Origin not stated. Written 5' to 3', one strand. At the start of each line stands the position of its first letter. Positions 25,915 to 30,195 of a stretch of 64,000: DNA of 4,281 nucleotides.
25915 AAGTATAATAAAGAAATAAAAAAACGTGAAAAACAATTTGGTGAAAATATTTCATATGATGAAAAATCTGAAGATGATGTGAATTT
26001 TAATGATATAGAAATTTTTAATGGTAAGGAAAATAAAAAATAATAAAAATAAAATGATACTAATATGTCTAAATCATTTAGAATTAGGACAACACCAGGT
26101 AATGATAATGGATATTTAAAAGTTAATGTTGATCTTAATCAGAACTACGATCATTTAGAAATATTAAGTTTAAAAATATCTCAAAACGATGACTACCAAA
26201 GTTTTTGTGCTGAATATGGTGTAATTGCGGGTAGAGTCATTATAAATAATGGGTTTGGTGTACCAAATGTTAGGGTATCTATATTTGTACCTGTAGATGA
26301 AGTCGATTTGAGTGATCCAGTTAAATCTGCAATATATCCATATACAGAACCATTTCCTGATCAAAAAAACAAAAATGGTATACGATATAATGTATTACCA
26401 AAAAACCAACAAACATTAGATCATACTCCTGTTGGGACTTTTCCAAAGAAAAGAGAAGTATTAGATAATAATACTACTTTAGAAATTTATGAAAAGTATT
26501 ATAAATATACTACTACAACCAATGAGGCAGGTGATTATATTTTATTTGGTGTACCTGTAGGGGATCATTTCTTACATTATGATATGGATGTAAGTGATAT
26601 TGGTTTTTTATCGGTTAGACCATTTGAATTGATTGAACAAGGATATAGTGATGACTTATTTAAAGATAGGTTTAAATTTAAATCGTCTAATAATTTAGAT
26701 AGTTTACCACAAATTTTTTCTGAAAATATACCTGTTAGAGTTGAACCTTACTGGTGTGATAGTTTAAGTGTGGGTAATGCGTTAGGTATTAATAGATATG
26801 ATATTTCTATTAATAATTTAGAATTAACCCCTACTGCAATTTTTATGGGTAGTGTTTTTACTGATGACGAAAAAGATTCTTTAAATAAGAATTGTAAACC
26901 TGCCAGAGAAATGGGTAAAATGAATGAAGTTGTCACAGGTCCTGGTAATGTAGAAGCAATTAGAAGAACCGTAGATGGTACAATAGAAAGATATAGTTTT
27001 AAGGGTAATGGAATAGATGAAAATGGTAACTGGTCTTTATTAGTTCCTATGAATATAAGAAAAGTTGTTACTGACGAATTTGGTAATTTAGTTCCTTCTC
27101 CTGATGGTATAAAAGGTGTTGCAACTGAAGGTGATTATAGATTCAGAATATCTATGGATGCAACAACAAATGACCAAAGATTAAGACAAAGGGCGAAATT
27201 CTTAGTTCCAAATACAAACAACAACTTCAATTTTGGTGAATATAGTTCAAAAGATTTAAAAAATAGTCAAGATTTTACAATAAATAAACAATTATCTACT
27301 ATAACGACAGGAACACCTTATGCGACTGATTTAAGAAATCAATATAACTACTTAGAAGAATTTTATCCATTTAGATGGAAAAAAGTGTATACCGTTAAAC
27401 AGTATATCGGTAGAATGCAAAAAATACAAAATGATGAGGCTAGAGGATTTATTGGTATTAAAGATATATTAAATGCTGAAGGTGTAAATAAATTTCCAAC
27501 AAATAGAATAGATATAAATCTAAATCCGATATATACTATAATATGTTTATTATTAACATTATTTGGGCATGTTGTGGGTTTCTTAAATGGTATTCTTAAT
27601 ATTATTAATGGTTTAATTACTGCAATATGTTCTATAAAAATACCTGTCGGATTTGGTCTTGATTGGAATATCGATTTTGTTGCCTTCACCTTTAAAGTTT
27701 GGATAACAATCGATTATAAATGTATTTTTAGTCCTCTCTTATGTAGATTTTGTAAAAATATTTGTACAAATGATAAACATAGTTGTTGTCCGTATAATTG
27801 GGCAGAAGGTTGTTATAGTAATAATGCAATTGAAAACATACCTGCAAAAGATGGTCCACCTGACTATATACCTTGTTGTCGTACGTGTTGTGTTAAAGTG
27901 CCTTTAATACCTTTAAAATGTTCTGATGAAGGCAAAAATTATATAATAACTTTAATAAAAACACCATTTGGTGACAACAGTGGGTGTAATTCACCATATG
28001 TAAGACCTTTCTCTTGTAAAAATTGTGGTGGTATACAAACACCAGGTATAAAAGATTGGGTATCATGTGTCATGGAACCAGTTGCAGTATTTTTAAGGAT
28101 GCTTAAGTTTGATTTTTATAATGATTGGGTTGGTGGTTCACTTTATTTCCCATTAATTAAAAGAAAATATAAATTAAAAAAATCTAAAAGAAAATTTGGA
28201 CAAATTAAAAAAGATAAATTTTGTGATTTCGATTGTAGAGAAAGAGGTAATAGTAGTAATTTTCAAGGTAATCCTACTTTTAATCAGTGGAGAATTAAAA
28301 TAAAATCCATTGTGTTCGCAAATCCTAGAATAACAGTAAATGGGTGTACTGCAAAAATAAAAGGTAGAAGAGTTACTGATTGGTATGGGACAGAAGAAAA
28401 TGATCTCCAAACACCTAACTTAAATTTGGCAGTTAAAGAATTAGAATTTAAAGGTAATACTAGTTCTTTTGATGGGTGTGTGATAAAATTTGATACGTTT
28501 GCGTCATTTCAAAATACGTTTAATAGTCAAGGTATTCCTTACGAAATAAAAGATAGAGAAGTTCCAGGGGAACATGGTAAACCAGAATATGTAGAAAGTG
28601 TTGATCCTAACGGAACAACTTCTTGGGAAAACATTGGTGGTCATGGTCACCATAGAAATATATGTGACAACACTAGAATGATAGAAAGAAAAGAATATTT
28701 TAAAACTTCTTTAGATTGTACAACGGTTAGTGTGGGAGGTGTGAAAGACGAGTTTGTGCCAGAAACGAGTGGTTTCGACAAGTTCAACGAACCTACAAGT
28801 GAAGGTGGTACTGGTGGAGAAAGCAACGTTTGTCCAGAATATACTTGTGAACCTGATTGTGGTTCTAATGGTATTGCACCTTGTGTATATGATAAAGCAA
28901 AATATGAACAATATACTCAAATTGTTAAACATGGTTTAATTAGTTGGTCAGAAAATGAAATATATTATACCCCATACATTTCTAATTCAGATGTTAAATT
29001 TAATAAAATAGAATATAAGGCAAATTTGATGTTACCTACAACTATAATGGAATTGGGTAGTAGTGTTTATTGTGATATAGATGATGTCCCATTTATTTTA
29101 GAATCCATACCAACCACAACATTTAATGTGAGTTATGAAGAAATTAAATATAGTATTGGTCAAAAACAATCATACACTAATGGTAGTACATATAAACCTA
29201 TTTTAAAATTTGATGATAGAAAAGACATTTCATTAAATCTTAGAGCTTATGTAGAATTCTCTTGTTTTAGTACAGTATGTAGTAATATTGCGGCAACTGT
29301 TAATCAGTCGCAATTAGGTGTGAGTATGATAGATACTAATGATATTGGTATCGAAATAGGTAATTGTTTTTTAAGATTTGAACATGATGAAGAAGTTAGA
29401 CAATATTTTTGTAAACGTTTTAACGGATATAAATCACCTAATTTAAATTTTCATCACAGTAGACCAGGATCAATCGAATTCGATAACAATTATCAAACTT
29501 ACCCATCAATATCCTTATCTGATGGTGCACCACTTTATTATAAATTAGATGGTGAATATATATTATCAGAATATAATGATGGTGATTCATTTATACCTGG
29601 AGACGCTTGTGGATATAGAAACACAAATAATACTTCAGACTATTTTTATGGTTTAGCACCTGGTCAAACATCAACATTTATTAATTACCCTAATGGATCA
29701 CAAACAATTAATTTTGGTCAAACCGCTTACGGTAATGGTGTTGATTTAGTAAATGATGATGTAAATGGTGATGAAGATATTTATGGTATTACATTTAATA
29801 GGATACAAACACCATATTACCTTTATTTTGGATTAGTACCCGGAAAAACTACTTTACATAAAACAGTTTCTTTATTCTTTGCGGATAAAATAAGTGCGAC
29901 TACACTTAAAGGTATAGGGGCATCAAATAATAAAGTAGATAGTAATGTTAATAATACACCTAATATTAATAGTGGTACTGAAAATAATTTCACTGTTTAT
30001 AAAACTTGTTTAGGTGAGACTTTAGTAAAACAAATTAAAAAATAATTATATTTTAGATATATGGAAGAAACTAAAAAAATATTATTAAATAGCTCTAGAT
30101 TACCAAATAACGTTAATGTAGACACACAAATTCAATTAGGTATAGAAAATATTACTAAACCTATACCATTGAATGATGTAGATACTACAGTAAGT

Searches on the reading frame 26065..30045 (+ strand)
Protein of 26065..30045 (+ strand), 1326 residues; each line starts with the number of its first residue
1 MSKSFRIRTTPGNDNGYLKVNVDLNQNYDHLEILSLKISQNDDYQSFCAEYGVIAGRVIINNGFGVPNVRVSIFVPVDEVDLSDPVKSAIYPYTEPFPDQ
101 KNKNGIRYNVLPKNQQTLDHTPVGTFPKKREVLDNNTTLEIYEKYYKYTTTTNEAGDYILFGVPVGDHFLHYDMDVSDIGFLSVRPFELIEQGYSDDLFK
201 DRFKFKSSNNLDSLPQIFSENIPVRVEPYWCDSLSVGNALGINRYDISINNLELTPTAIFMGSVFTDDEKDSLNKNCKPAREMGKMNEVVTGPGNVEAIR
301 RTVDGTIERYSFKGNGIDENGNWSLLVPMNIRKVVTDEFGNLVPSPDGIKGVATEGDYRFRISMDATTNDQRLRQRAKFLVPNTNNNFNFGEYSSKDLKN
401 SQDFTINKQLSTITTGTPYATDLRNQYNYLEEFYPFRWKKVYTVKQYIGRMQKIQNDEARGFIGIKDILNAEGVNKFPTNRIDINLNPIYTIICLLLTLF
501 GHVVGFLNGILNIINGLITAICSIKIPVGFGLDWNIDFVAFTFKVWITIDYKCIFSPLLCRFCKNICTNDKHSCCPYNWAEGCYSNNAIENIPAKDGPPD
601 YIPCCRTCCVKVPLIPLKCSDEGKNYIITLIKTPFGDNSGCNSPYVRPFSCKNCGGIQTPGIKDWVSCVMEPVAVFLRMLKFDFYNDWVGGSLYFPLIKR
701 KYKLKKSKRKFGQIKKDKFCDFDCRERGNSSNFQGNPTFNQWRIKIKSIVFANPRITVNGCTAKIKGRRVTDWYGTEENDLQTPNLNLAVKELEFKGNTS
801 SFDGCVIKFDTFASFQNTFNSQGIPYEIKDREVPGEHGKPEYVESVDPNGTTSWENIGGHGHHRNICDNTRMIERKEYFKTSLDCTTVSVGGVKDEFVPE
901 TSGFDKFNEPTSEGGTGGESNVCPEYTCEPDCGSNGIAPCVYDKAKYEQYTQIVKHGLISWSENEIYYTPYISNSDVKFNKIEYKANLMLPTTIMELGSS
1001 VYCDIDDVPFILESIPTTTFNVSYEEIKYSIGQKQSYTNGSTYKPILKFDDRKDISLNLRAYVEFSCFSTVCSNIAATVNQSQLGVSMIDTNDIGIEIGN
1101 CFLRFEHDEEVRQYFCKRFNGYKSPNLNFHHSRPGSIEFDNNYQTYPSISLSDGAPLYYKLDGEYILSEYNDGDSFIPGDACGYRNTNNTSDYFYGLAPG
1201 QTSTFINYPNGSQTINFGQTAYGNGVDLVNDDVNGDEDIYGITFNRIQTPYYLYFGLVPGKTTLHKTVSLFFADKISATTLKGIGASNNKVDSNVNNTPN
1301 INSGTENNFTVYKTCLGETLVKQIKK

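Call 5: search_protein_families(library=pfam, proteins=[window:26065-30045:+], max_evalue=0.01)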
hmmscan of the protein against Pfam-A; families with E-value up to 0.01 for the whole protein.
window:26065-30045:+ (1326 aa): 0 families

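Call 8: search_protein_families(library=phrogs, proteins=[window:26065-30045:+], max_evalue=0.001)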
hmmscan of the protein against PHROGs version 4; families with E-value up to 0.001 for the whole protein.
window:26065-30045:+ (1326 aa): 0 families

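Call 45: search_solved_structures(query=A2, max_evalue=1)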
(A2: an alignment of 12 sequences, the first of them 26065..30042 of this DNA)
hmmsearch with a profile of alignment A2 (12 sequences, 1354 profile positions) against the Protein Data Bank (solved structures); distinct sequences matched with E-value up to 1: 0.

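Call 69: search_protein_families(library=phrogs, alignment_id=A2, max_evalue=0.01)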
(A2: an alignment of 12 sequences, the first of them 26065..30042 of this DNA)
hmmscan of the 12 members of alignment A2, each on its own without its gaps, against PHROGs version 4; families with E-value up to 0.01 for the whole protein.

A. member 1, window:26065-30042:+ (1326 aa): 0 families

B. families by the number of members that match (of 12 scanned): 0 families

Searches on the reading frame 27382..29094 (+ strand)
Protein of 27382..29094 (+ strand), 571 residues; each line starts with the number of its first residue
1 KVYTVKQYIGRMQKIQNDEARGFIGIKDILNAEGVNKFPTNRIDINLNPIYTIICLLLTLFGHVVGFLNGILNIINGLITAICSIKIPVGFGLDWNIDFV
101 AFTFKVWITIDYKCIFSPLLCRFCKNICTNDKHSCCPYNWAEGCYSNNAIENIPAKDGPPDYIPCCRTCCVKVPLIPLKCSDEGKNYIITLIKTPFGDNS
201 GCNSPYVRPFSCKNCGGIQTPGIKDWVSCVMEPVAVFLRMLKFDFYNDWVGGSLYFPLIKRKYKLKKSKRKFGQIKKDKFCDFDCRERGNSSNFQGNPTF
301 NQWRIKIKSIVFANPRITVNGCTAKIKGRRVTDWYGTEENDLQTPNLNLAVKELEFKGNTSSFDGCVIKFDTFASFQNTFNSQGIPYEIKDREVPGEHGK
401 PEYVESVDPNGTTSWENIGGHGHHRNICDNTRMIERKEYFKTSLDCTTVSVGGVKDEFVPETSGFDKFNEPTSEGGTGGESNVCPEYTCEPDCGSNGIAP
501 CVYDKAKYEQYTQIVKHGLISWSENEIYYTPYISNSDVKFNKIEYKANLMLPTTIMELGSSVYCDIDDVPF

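Call 65: predict_structure(alignment_id=A4)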
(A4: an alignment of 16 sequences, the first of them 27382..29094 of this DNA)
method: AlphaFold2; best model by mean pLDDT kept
length: 571 residues; sequences in the alignment: 16
mean_pLDDT: 51.8   pTM: 0.35
mean pLDDT of the five models: 51.8, 49.4, 47.5, 46.0, 44.2
residues with pLDDT >= 90: 13; 70-90: 170; 50-70: 89; < 50: 299
segments of 3 or more residues with pLDDT < 50: 1-46, 128-148, 214-216, 240-290, 292-296, 398-409, 411-571
pLDDT, mean of each block of 10 residues (from residue 1): 24 28 27 26 46 82 87 83 73 65 64 64 54 38 40 56 62 78 75 76 75 56 78 64 34 27 27 24 33 52 86 78 84 82 86 88 86 89 87 65 39 34 27 23 25 27 24 26 31 27 37 30 32 42 30 25 24 28
secondary structure, 60 per line:
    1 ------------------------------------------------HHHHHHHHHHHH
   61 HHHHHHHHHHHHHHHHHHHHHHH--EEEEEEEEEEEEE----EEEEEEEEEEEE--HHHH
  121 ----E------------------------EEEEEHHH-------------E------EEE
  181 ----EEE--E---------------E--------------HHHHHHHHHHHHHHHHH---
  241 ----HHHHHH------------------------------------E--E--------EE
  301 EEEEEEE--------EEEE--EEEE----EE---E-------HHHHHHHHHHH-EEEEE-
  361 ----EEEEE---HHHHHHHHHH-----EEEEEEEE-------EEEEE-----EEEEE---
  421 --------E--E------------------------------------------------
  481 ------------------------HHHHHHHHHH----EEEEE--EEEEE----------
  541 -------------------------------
elements in order: H49-83 E86-98 E103-114 H117-120 E150-154 E178-180 E185-187 H221-237 H245-250 E299-307 E316-319 E322-325 H343-353 E355-359 E365-369 H373-382 E388-395 E403-407 E413-417 H505-514 E519-523 E526-530
